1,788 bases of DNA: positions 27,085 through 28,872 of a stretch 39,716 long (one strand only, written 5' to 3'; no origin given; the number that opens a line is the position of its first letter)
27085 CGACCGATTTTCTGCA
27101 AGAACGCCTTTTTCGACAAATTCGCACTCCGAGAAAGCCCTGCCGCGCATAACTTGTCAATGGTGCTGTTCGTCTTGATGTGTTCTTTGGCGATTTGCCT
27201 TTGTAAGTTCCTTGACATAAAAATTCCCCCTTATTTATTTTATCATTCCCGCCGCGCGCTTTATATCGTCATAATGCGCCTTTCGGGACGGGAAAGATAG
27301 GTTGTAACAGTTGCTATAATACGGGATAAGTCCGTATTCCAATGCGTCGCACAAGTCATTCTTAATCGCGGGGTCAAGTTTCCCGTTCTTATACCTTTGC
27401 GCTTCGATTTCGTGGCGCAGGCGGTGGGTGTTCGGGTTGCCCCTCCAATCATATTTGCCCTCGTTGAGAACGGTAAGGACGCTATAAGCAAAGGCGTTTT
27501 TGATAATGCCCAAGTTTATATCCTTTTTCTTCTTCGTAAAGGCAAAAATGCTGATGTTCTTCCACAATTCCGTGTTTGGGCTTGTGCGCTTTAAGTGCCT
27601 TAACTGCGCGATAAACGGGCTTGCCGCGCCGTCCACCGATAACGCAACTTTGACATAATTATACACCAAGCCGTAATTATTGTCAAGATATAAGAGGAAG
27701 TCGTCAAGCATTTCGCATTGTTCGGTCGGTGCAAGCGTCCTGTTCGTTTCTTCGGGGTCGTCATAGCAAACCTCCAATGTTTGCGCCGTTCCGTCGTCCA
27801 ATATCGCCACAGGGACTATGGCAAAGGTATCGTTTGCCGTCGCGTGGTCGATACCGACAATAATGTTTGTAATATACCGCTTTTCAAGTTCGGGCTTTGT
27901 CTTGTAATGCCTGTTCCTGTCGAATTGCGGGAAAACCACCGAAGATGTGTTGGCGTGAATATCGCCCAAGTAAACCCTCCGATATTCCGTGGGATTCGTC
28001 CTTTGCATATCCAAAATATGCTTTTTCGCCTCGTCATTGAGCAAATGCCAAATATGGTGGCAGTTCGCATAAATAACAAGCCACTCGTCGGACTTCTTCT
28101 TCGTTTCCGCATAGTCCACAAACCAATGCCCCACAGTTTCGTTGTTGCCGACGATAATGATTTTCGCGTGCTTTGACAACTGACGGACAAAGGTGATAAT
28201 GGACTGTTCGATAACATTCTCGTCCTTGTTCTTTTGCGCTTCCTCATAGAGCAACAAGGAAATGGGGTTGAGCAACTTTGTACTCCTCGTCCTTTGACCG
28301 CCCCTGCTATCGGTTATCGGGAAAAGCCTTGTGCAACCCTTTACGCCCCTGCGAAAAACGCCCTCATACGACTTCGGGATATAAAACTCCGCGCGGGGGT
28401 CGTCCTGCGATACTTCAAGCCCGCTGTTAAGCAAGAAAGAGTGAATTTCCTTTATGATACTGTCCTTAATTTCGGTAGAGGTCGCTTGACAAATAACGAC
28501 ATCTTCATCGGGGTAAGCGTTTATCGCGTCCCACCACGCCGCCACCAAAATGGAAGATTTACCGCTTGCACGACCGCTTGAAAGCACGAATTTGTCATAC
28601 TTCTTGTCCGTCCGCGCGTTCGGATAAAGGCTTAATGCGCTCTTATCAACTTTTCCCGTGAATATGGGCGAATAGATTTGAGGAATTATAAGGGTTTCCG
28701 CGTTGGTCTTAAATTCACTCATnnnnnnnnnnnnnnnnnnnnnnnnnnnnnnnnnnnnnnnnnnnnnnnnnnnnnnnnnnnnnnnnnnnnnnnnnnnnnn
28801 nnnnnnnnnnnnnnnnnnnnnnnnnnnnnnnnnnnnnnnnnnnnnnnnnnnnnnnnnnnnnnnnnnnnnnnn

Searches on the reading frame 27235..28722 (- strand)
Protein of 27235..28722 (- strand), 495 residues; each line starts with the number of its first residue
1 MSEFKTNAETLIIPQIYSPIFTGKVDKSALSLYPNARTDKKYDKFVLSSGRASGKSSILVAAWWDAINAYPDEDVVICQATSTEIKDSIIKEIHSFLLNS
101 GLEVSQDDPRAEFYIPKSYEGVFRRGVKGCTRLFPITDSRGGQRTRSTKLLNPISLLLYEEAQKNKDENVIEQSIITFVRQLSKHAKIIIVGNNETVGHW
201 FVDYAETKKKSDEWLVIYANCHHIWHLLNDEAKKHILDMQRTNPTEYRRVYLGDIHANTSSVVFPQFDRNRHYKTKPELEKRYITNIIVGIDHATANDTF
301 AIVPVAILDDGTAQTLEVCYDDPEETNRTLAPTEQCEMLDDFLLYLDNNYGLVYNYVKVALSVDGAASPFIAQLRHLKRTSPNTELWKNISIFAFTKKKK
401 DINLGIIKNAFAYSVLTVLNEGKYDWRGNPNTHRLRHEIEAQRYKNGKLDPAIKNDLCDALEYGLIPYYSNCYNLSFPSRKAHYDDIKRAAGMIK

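Call 7: search_protein_families(library=pfam, proteins=[window:27235-28722:-], max_evalue=0.01)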
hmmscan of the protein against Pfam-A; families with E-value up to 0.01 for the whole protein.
window:27235-28722:- (495 aa): 1 family
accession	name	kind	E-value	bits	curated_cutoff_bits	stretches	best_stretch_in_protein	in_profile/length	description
PF04466.19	Terminase_3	-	2.1e-08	34.4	23.2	1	45-253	5-200/201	Phage terminase large subunit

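Call 8: search_protein_families(library=phrogs, proteins=[window:27235-28722:-], max_evalue=0.01)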
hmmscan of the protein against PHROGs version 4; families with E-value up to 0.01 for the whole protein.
window:27235-28722:- (495 aa): 2 families
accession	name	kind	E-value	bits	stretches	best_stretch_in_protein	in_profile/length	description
phrog_3717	-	head and packaging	2.9e-07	31.2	1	40-299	21-264/277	terminase large subunit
phrog_10250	-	head and packaging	9.3e-07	29.8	1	243-463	6-210/228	terminase large subunit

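Call 14: find_encoding_contigs(protein=window:27235-28722:-, flank=10000, max_places=10)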
Protein window:27235-28722:- (495 aa): no gene with exactly this product is on record in the collection.

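Call 45: search_dna_similar(query=window:27235-28722:-, collection=phages, mode=protein, max_rows=25, max_evalue=0.001)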
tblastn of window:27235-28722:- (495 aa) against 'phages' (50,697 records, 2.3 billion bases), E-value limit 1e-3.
Records with a match: 8; places in all: 8; records where one place covers at least 80% of the query: 0.
Best place of each record, by identity: <60% 8.
By first word of the organism name: Nonlabens 4; Lactobacillus 2; Bacillus 2.
By host as written in the record: Persicivirga sp. IMCC12024 4; Bacillus cereus 2; Lactobacillus helveticus 1; Lactobacillus gasseri 1.
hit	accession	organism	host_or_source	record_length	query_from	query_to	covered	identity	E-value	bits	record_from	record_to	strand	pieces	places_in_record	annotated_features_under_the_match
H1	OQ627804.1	Lactobacillus phage CV244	Lactobacillus helveticus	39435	32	337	62%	24.1%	3e-5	53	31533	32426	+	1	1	putative terminase large subunit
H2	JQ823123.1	Nonlabens phage P12024L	Persicivirga sp. IMCC12024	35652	45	264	44%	24.3%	4e-5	52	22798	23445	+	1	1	phage terminase, large subunit, PBSX family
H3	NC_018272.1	Nonlabens phage P12024L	Persicivirga sp. IMCC12024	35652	45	264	44%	24.3%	4e-5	52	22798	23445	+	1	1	terminase large subunit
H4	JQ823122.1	Nonlabens phage P12024S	Persicivirga sp. IMCC12024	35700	45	264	44%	24.3%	4e-5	52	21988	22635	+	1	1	phage terminase, large subunit, PBSX family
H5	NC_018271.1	Nonlabens phage P12024S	Persicivirga sp. IMCC12024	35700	45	264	44%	24.3%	4e-5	52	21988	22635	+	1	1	terminase large subunit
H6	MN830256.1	Lactobacillus phage JNU_P7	Lactobacillus gasseri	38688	148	337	38%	24.5%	2e-4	50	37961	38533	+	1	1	none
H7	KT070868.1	Bacillus phage PBC5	Bacillus cereus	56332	180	303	25%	27.5%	3e-5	53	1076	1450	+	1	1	terminase large subunit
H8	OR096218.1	Bacillus phage vB_BceS-M2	Bacillus cereus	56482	180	303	25%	26.7%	2e-4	50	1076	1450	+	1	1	terminase large subunit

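Call 47: find_homologous_proteins(query=window:27235-28722:-, max_evalue=1e-30)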
Query window:27235-28722:- (495 aa): 335 proteins with E <= 1e-30 among 5828 candidates; the best 120 are listed.
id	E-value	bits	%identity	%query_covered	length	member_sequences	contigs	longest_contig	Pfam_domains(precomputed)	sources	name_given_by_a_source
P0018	0.0e+0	1060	92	100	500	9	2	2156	PF04466.20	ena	-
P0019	5.2e-283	957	82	100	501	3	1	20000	PF04466.20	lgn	-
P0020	1.7e-239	814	71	100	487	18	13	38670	PF04466.20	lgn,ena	-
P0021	2.0e-219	748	67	99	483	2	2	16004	PF04466.20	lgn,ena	-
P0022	3.6e-217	740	66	98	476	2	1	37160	-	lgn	-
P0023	3.9e-217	740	65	98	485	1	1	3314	PF04466.20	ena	-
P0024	1.0e-216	739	65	98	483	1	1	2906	PF04466.20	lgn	-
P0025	8.0e-215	732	67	97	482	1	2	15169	-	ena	-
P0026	4.0e-212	723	64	97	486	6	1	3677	PF04466.20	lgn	-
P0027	1.5e-208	712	64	97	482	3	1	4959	PF04466.20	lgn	-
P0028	1.8e-208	711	64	98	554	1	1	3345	PF04466.20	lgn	-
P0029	2.8e-208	711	64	99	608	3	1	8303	PF04466.20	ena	-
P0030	3.9e-208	710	62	98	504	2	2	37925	PF04466.20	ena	-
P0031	1.4e-207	708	64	98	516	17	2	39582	PF04466.20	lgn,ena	-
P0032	2.4e-207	708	69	91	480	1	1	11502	PF04466.20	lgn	-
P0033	3.8e-207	707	64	98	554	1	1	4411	PF04466.20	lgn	-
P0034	9.3e-207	706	63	98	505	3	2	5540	PF04466.20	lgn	-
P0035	1.6e-206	705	64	98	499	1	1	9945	PF04466.20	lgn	-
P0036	2.1e-206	705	63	98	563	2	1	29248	PF04466.20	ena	-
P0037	2.4e-206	704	62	100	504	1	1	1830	PF04466.20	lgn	-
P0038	2.5e-206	704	62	98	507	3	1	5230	PF04466.20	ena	-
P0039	1.1e-205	702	63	98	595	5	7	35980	PF04466.20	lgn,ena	-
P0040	2.0e-205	701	63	98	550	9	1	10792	PF04466.20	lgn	-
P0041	3.5e-205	701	63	99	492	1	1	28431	PF04466.20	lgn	-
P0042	4.8e-205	700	63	99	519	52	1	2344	PF04466.20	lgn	-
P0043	5.3e-205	700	62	99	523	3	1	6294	PF04466.20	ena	-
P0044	1.0e-204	699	64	98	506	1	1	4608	PF04466.20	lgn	-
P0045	1.2e-204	699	63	99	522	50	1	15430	PF04466.20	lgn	-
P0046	1.4e-204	699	62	98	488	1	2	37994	PF04466.20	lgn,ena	-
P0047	2.3e-204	698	64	98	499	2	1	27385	PF04466.20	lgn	-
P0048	2.6e-204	698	63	98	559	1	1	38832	PF04466.20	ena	-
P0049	2.6e-204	698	63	98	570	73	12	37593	-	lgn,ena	-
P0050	3.1e-204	697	64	98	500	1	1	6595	PF04466.20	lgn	-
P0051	4.0e-204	697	62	98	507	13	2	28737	PF04466.20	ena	-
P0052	7.5e-204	696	62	98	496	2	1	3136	PF04466.20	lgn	-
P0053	9.0e-204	696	62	99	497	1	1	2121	PF04466.20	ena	-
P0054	1.1e-203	696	63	98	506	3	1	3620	PF04466.20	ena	-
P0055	1.1e-203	696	63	98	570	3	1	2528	PF04466.20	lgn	-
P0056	1.3e-203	695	62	98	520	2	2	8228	PF04466.20,PF03237.22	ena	-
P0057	1.8e-203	695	62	98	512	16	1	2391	PF04466.20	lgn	-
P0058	1.9e-203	695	63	98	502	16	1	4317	PF04466.20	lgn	-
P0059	2.3e-203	695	64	98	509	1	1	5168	PF04466.20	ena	-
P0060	2.5e-203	694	62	98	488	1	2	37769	PF04466.20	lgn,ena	-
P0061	4.2e-203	694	62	98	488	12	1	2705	PF04466.20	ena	-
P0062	4.9e-203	693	62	98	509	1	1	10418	PF04466.20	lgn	-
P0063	4.9e-203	693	63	98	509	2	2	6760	PF04466.20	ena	-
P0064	5.2e-203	693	62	99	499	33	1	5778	PF04466.20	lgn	-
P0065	5.7e-203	693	63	98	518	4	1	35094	PF04466.20,PF03237.22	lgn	-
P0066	6.9e-203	693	63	99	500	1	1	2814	PF04466.20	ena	-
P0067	7.9e-203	693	65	92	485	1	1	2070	PF04466.20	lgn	-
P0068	1.1e-202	692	63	98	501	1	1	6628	PF04466.20,PF03237.22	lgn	-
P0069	1.2e-202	692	63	99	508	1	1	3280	PF04466.20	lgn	-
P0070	2.3e-202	691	63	98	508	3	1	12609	PF04466.20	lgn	-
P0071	3.5e-202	691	63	98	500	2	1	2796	PF04466.20,PF03237.22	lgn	-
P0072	6.3e-202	690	62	98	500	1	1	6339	PF04466.20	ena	-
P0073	8.1e-202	689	62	98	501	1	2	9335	PF04466.20,PF03237.22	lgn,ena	-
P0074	8.2e-202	689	63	98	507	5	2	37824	PF04466.20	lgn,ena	-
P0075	9.4e-202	689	61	98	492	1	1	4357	PF04466.20,PF03237.22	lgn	-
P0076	1.1e-201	689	62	98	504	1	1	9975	PF04466.20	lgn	-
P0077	1.4e-201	689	63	99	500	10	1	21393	PF04466.20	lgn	-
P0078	1.8e-201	688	62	98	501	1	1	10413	PF04466.20,PF03237.22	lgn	-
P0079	1.9e-201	688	63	98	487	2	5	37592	PF04466.20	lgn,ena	-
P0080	2.0e-201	688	62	98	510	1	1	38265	PF04466.20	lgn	-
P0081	2.1e-201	688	62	98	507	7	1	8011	PF04466.20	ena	-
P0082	2.7e-201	688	62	98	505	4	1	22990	PF04466.20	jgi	jgi:phage terminase large subunit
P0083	3.8e-201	687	63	98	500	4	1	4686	PF04466.20,PF03237.22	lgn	-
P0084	4.5e-201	687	62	98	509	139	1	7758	PF04466.20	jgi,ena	jgi:phage terminase large subunit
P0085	5.7e-201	687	62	98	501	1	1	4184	PF04466.20,PF03237.22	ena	-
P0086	5.8e-201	687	61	98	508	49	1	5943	PF04466.20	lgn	-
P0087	6.3e-201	687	63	99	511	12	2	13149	PF04466.20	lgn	-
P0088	6.7e-201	686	60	98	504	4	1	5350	PF04466.20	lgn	-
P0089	8.1e-201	686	61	99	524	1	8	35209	PF04466.20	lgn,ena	-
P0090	1.8e-200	685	62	98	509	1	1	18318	PF04466.20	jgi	jgi:hypothetical protein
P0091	1.9e-200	685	60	98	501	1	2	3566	PF04466.20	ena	-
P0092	2.0e-200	685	62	98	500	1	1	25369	PF04466.20,PF03237.22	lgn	-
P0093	2.2e-200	685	62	98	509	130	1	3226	PF04466.20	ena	-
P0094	3.0e-200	684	64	92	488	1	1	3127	PF04466.20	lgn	-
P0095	3.9e-200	684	61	99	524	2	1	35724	PF04466.20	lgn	-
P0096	4.6e-200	684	61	98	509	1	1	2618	PF04466.20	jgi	jgi:DNA gyrase inhibitor GyrI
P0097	4.7e-200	684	62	98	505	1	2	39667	PF04466.20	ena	-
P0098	4.7e-200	684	62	99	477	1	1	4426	PF04466.20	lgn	-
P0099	4.8e-200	684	62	99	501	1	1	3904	PF04466.20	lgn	-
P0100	5.2e-200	684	61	98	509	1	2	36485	PF04466.20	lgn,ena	-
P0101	5.6e-200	683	62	98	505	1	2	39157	PF04466.20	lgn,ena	-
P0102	5.7e-200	683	62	99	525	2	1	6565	PF04466.20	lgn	-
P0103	6.2e-200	683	61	99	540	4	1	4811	PF04466.20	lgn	-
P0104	6.6e-200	683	61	98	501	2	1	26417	PF04466.20,PF03237.22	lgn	-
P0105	7.7e-200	683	62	98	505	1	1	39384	PF04466.20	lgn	-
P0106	8.0e-200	683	62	98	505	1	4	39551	PF04466.20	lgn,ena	-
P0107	8.2e-200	683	62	99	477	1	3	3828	PF04466.20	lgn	-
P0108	1.0e-199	683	61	99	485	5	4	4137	PF04466.20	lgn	-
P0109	1.2e-199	682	63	98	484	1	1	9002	PF04466.20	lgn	-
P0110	1.4e-199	682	62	98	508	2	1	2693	PF04466.20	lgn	-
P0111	1.4e-199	682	62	98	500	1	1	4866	PF04466.20,PF03237.22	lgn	-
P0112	1.6e-199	682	61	99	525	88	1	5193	PF04466.20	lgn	-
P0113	2.0e-199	682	61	98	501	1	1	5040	PF04466.20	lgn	-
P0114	2.3e-199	681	61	99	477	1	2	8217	PF04466.20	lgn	-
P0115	2.3e-199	681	61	99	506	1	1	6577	PF04466.20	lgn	-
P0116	2.8e-199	681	61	98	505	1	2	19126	PF04466.20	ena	-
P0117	5.1e-199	680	60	98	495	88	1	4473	PF04466.20,PF03237.22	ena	-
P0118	5.1e-199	680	62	99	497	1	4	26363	PF04466.20,PF03237.22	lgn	-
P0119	5.7e-199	680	61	98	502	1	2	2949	PF04466.20,PF03237.22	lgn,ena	-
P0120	6.7e-199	680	61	98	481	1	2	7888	PF04466.20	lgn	-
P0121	7.2e-199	680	62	98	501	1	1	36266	PF04466.20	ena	-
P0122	9.5e-199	679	62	98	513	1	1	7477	PF04466.20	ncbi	-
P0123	9.5e-199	679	62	98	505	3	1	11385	PF04466.20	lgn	-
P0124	1.1e-198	679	62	98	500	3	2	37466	PF04466.20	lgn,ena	-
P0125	1.1e-198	679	62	98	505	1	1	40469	PF04466.20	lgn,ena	-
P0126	1.1e-198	679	62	99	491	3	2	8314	PF04466.20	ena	-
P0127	1.5e-198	679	61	98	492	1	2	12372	PF04466.20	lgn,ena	-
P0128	1.5e-198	679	63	98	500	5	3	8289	PF04466.20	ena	-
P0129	1.5e-198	679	62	98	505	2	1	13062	PF04466.20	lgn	-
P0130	1.7e-198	679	64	92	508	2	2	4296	PF04466.20,PF03237.22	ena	-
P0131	2.5e-198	678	60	98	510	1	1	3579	PF04466.20,PF03237.22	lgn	-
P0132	3.2e-198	678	62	98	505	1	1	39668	PF04466.20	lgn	-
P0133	3.2e-198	678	61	98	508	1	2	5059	PF04466.20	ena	-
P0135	4.9e-198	677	61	100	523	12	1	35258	PF04466.20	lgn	-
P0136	5.4e-198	677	62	99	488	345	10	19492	PF04466.20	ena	-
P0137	6.0e-198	677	61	99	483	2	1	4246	PF04466.20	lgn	-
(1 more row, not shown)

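Call 48: find_encoding_contigs(protein=P0019, flank=6000, max_places=4)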
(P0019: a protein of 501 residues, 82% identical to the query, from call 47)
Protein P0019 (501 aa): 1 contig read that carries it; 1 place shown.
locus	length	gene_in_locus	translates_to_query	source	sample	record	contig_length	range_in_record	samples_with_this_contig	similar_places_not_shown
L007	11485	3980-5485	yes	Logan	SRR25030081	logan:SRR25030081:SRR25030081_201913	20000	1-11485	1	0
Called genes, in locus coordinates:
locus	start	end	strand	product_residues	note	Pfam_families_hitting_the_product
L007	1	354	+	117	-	?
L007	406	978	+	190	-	-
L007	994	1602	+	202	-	-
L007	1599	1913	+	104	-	-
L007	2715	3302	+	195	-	-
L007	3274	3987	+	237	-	-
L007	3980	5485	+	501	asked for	PF04466:Terminase_3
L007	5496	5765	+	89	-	-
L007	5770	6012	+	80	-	-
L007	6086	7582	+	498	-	-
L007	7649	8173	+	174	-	-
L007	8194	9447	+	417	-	-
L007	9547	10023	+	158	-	-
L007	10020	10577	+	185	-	-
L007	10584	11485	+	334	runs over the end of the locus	-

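Call 49: find_encoding_contigs(protein=P0020, flank=6000, max_places=6)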
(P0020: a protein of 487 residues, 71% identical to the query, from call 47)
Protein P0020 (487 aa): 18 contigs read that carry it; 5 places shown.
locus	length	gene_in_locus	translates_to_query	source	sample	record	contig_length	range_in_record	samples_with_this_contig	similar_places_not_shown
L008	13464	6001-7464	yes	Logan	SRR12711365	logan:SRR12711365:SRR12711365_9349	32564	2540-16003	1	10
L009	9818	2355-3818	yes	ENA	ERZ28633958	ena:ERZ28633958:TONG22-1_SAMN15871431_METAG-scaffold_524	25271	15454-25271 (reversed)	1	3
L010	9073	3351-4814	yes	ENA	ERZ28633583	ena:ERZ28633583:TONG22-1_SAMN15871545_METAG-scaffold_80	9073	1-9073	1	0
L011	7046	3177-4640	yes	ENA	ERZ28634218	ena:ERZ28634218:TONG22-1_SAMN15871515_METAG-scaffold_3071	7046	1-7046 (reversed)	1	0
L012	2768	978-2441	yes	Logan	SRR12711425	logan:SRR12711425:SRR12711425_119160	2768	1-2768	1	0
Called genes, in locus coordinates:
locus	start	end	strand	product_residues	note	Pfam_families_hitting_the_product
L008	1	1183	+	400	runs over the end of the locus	PF01139:RtcB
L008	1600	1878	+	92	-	-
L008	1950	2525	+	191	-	-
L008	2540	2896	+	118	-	-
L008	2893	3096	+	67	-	-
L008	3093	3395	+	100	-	-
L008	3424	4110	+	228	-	-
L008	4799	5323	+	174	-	-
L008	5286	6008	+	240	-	-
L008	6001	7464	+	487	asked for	PF04466:Terminase_3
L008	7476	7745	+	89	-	-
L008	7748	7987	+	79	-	-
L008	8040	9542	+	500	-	-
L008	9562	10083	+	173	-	-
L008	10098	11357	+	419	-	-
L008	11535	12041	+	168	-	-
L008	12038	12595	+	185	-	-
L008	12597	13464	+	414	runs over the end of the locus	-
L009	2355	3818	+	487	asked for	PF04466:Terminase_3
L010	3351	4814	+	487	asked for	PF04466:Terminase_3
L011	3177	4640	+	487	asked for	PF04466:Terminase_3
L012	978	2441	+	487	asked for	PF04466:Terminase_3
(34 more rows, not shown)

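Call 50: find_encoding_contigs(protein=P0022, flank=6000, max_places=4)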
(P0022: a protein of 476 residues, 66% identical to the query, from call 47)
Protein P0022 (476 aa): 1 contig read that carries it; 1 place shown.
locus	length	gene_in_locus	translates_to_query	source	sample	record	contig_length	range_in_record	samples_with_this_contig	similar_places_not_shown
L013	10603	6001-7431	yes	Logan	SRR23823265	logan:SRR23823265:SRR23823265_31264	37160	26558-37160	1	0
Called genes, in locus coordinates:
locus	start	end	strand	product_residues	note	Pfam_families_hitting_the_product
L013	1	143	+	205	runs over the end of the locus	PF01541:GIY-YIG (weak)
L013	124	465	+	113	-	-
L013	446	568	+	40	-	-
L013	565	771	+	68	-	-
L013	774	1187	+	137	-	PF00436:SSB, PF01336:tRNA_anti-codon (weak)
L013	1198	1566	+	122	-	-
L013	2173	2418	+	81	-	-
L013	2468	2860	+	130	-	-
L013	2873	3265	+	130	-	-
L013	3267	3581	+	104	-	-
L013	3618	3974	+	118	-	-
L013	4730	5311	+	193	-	-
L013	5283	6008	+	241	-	PF03592:Terminase_2 (weak)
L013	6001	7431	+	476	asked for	-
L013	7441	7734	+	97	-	-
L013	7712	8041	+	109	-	-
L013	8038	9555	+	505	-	-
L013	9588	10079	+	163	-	-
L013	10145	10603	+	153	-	?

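Call 54: find_encoding_contigs(protein=P0021, flank=4500, max_places=4)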
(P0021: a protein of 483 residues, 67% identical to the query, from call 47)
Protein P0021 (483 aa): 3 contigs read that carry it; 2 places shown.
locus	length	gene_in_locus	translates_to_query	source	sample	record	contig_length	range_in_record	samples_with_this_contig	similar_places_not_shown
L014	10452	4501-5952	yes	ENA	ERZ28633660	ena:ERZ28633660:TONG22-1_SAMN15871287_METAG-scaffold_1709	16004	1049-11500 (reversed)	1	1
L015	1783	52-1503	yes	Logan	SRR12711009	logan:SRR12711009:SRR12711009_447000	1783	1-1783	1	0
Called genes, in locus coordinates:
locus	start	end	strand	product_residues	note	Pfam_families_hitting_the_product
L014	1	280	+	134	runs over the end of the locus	PF00436:SSB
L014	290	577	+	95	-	-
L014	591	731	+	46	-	-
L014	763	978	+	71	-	-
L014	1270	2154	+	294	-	-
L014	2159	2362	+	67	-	-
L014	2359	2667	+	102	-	-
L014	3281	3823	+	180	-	-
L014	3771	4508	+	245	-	-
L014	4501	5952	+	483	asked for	PF04466:Terminase_3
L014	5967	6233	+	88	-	-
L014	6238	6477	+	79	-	-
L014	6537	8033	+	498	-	-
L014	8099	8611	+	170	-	-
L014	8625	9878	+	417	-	-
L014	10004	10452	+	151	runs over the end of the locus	-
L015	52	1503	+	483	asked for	PF04466:Terminase_3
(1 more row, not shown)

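Call 55: find_encoding_contigs(protein=P0031, flank=4500, max_places=4)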
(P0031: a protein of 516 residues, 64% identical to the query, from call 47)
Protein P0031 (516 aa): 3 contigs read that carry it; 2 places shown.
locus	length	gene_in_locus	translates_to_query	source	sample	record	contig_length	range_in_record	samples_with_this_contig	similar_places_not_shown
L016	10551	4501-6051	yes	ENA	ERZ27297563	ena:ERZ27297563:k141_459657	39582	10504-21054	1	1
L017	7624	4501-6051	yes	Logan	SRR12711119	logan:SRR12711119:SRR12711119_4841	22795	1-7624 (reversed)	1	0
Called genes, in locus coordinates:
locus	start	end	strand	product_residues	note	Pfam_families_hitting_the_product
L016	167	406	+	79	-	-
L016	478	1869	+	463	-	-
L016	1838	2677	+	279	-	-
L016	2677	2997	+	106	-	-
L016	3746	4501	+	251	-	-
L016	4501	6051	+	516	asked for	PF04466:Terminase_3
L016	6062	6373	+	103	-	-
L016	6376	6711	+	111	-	-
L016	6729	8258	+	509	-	-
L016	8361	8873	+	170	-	-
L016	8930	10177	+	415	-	-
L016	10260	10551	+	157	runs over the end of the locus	-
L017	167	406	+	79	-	-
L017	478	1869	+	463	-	-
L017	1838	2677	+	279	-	-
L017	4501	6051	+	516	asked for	PF04466:Terminase_3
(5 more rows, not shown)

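Call 56: find_encoding_contigs(protein=P0049, flank=4500, max_places=8)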
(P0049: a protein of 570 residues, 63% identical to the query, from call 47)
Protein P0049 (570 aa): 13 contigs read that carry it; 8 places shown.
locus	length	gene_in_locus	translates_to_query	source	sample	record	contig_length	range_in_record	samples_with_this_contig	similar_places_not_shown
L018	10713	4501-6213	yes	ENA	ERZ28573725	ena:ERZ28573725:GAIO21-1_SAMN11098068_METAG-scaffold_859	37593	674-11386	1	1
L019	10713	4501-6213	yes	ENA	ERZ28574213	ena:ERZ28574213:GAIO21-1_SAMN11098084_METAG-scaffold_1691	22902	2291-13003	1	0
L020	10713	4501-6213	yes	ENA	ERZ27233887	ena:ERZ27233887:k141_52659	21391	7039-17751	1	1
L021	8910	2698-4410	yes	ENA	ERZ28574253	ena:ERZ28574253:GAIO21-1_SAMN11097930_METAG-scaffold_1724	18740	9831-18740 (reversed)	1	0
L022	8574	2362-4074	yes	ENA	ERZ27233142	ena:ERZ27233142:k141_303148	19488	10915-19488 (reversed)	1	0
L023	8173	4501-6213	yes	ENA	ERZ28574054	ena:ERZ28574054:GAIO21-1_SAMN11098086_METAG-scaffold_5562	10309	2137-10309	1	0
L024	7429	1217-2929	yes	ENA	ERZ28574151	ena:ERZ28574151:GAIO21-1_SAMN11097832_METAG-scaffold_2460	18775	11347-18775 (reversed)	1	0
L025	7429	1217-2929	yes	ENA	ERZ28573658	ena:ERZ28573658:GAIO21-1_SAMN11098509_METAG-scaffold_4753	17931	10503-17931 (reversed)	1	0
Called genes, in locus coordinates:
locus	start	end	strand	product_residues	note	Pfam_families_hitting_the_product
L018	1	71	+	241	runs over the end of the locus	-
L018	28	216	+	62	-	-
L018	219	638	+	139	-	PF00436:SSB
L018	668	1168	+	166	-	PF08281:Sigma70_r4_2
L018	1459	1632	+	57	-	-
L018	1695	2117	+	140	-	-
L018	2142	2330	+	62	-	-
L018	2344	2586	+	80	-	-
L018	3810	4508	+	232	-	-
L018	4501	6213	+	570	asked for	-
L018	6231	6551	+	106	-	-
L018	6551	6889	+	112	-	-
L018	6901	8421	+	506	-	-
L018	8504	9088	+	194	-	-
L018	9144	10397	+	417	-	-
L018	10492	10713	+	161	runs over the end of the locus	-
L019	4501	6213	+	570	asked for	-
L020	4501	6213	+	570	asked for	-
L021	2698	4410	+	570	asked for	-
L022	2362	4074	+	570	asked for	-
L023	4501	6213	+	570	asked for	-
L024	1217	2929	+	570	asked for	-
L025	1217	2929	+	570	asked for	-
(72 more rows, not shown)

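Call 65: search_protein_families(library=pfam, proteins=[L016:478-1869:+, L016:1838-2677:+, L016:2677-2997:+, L014:1270-2154:+, L008:3424-4110:+, L008:1950-2525:+, L007:406-978:+, L007:994-1602:+, L018:1695-2117:+, L013:2468-2860:+], max_evalue=0.01)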
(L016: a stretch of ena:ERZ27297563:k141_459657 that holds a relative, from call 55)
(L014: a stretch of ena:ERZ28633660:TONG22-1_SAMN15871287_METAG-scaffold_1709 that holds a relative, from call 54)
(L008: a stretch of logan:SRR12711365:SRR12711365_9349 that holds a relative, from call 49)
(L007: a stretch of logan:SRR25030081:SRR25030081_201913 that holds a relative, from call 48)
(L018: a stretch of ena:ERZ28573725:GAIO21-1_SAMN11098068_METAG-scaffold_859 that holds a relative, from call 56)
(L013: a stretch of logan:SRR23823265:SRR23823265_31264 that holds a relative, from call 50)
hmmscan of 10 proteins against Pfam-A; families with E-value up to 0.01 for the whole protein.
L016:478-1869:+ (463 aa): 0 families

L016:1838-2677:+ (279 aa): 0 families

L016:2677-2997:+ (106 aa): 0 families

L014:1270-2154:+ (294 aa): 0 families

L008:3424-4110:+ (228 aa): 0 families

L008:1950-2525:+ (191 aa): 1 family
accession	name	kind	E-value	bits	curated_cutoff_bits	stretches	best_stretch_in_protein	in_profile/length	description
PF12732.12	YtxH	-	0.0074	17.1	37.5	0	119-178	18-67/71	YtxH-like protein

L007:406-978:+ (190 aa): 0 families

L007:994-1602:+ (202 aa): 0 families

L018:1695-2117:+ (140 aa): 0 families

L013:2468-2860:+ (130 aa): 0 families

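Call 96: find_related_loci(query=window:27235-28722:-, collection=viral_contigs, flank=4000)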
Query window:27235-28722:- (495 aa) in viral_contigs; peptide patterns used: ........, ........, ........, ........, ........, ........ (x = any residue, [..] = any of these).
2 stretches matched a pattern; 2 encode a relative of the query (tblastn E <= 1e-3); 2 distinct loci.
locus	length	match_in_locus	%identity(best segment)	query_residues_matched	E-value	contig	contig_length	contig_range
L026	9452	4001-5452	61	1-494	0e+0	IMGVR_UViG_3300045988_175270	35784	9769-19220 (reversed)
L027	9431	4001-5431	62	7-495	0e+0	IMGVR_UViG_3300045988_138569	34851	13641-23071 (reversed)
